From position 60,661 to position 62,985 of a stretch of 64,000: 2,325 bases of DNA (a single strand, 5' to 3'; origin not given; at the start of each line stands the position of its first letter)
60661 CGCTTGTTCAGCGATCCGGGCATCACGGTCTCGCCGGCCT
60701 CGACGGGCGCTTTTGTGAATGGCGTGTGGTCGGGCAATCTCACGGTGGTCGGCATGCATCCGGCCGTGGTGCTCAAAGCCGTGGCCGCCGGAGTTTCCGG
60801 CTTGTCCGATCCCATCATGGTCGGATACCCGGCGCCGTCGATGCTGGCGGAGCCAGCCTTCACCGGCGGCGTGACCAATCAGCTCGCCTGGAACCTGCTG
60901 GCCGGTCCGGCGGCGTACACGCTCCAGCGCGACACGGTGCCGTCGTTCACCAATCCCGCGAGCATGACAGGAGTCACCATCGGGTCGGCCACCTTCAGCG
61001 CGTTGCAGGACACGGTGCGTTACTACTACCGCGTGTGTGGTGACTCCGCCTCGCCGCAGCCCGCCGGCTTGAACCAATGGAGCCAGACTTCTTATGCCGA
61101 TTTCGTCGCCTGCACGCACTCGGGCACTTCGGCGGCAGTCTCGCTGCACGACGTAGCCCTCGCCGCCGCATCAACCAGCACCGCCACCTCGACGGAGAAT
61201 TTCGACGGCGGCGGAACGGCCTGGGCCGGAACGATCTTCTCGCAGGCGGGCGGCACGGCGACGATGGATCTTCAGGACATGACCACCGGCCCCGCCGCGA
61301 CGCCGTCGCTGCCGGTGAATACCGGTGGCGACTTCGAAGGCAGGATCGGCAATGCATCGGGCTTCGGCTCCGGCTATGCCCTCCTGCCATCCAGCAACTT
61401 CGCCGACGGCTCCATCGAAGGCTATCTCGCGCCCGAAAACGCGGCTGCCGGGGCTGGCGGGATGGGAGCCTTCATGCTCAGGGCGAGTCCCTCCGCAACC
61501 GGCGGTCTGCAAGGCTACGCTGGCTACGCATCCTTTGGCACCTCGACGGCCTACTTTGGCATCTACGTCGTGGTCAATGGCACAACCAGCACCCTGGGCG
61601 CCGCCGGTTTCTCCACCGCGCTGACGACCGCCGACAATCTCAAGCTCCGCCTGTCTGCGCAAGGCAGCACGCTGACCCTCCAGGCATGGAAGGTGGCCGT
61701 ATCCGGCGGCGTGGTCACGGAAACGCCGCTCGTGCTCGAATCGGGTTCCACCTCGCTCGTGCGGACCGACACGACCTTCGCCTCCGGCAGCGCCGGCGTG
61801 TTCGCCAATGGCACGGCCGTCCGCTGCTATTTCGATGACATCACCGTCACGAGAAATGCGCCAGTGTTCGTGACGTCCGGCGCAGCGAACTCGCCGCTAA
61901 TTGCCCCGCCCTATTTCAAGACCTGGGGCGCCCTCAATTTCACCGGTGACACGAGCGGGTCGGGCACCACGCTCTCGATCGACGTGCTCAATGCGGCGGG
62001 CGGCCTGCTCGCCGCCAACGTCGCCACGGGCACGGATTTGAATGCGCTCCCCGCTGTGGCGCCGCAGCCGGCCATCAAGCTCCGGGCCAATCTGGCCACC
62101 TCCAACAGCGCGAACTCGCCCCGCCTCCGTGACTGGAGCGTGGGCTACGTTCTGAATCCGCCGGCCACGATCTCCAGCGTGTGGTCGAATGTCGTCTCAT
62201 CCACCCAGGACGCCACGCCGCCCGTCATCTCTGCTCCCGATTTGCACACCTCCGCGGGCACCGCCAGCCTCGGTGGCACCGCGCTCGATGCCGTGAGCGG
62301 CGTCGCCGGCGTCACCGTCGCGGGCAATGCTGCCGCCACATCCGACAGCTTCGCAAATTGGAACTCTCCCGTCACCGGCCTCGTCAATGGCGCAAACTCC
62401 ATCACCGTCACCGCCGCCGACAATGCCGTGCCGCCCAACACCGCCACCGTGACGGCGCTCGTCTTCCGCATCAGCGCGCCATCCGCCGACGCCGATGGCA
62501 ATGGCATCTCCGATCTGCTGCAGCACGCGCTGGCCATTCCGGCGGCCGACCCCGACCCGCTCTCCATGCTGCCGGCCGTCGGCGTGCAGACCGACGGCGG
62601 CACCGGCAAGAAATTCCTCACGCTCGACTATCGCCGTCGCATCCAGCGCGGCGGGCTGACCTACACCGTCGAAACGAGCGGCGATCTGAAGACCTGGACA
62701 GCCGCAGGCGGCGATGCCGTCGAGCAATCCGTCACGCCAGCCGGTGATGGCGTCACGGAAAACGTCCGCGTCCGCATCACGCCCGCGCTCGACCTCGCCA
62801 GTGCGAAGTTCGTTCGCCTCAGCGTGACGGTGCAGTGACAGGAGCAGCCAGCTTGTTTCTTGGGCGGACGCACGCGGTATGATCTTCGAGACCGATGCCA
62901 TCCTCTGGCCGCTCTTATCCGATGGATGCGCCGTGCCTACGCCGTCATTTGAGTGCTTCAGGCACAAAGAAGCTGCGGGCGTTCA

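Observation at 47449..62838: Giant 5130-aa protein fusing an M36 fungalysin metallopeptidase to a ~4400-aa adhesin-like repeat scaffold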

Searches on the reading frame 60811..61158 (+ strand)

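Call 47: search_protein_families(library=pfam, proteins=[window:60811-61158:+], max_evalue=1)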
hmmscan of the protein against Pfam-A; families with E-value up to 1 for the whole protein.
window:60811-61158:+ (116 aa): 1 family
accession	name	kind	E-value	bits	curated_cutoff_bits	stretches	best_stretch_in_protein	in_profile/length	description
PF16656.11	Pur_ac_phosph_N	-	0.0043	18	30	1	50-93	53-88/93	Purple acid Phosphatase, N-terminal domain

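Call 48: search_protein_families(library=ncbifam, proteins=[window:60811-61158:+], max_evalue=1)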
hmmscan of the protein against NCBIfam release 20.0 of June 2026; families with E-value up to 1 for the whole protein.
window:60811-61158:+ (116 aa): 0 families

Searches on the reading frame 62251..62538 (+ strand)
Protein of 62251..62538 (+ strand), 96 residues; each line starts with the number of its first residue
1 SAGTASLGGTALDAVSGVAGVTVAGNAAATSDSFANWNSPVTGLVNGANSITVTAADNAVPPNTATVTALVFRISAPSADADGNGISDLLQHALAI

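Call 47: search_protein_families(library=pfam, proteins=[window:62251-62538:+], max_evalue=1)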
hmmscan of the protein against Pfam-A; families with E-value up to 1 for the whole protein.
window:62251-62538:+ (96 aa): 2 families
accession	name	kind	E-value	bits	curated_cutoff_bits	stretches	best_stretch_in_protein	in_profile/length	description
PF09136.16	Glucodextran_B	-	0.01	16.2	27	1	5-69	19-79/83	Glucodextranase, domain B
PF19657.4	DUF6160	-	0.037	14.7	27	1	2-44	22-61/96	Family of unknown function (DUF6160)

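Call 48: search_protein_families(library=ncbifam, proteins=[window:62251-62538:+], max_evalue=1)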
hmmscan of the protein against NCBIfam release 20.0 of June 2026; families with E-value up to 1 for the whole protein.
window:62251-62538:+ (96 aa): 2 families
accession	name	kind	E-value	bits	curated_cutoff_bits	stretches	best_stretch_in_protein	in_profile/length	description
NF047446.1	barrel_OmpL47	domain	0.00046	20.6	40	1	10-73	10-67/68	OmpL47-type beta-barrel domain-containing protein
NF006131.0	PRK08275.1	equivalog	0.023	13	587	1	14-85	366-436/577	fumarate reductase/succinate dehydrogenase flavoprotein subunit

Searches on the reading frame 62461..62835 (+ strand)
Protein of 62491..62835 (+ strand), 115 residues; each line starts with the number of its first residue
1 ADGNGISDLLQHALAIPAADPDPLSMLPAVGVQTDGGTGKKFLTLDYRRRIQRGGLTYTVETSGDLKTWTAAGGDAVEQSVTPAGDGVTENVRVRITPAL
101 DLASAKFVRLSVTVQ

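Call 47: search_protein_families(library=pfam, proteins=[window:62491-62835:+], max_evalue=1)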
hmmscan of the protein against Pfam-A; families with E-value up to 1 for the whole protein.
window:62491-62835:+ (115 aa): 2 families
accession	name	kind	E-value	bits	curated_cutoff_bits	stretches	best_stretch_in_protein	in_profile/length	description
PF20039.4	DUF6441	-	0.067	13.3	27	1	74-109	28-63/215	Family of unknown function (DUF6441)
PF13163.11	DUF3999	-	0.079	12.6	30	1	43-111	130-192/424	Protein of unknown function (DUF3999)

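Call 48: search_protein_families(library=ncbifam, proteins=[window:62491-62835:+], max_evalue=1)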
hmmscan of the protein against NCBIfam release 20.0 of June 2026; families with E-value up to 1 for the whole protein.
window:62491-62835:+ (115 aa): 0 families

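Call 57: find_homologous_proteins(query=A5, max_evalue=0.001)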
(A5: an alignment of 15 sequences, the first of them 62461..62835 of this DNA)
Query A5 (15 sequences) (125 aa, profile of the alignment): 12 proteins with E <= 0.001 among 3133 candidates.
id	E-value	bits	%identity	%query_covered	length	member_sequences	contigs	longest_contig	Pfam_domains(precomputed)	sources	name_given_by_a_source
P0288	5.9e-32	128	37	98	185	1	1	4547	-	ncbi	-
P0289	1.5e-29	120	40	98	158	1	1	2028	-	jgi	jgi:hypothetical protein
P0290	2.5e-29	119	39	97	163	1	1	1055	-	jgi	jgi:hypothetical protein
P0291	1.1e-27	114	34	90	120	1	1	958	-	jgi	jgi:hypothetical protein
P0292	7.9e-27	111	35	96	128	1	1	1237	-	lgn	-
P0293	9.8e-26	108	38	87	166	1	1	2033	PF02128.22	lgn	-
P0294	9.6e-22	95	34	99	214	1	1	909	-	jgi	-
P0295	1.4e-20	91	51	54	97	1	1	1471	-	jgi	jgi:hypothetical protein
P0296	1.5e-19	88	48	63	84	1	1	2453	-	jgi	jgi:hypothetical protein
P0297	4.2e-19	86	35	95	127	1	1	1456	-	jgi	jgi:hypothetical protein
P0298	1.1e-10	59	34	93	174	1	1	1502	-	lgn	-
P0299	8.4e-9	53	31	97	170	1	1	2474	-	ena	-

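Call 62: predict_structure(alignment_id=A5)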
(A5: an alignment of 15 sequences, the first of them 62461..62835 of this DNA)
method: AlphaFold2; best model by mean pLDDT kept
length: 125 residues; sequences in the alignment: 15
mean_pLDDT: 85.0   pTM: 0.78
mean pLDDT of the five models: 85.0, 84.5, 83.5, 82.6, 80.0
residues with pLDDT >= 90: 59; 70-90: 50; 50-70: 13; < 50: 3
segments of 3 or more residues with pLDDT < 50: none
pLDDT, mean of each block of 10 residues (from residue 1): 58 85 88 92 86 93 91 89 87 93 81 73 90
secondary structure, 60 per line:
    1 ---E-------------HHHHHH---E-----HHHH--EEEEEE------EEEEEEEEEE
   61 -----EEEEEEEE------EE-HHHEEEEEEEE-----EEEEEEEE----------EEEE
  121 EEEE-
elements in order: H18-23 H33-36 E39-44 E51-60 E66-73 E86-93 E99-106 E117-124
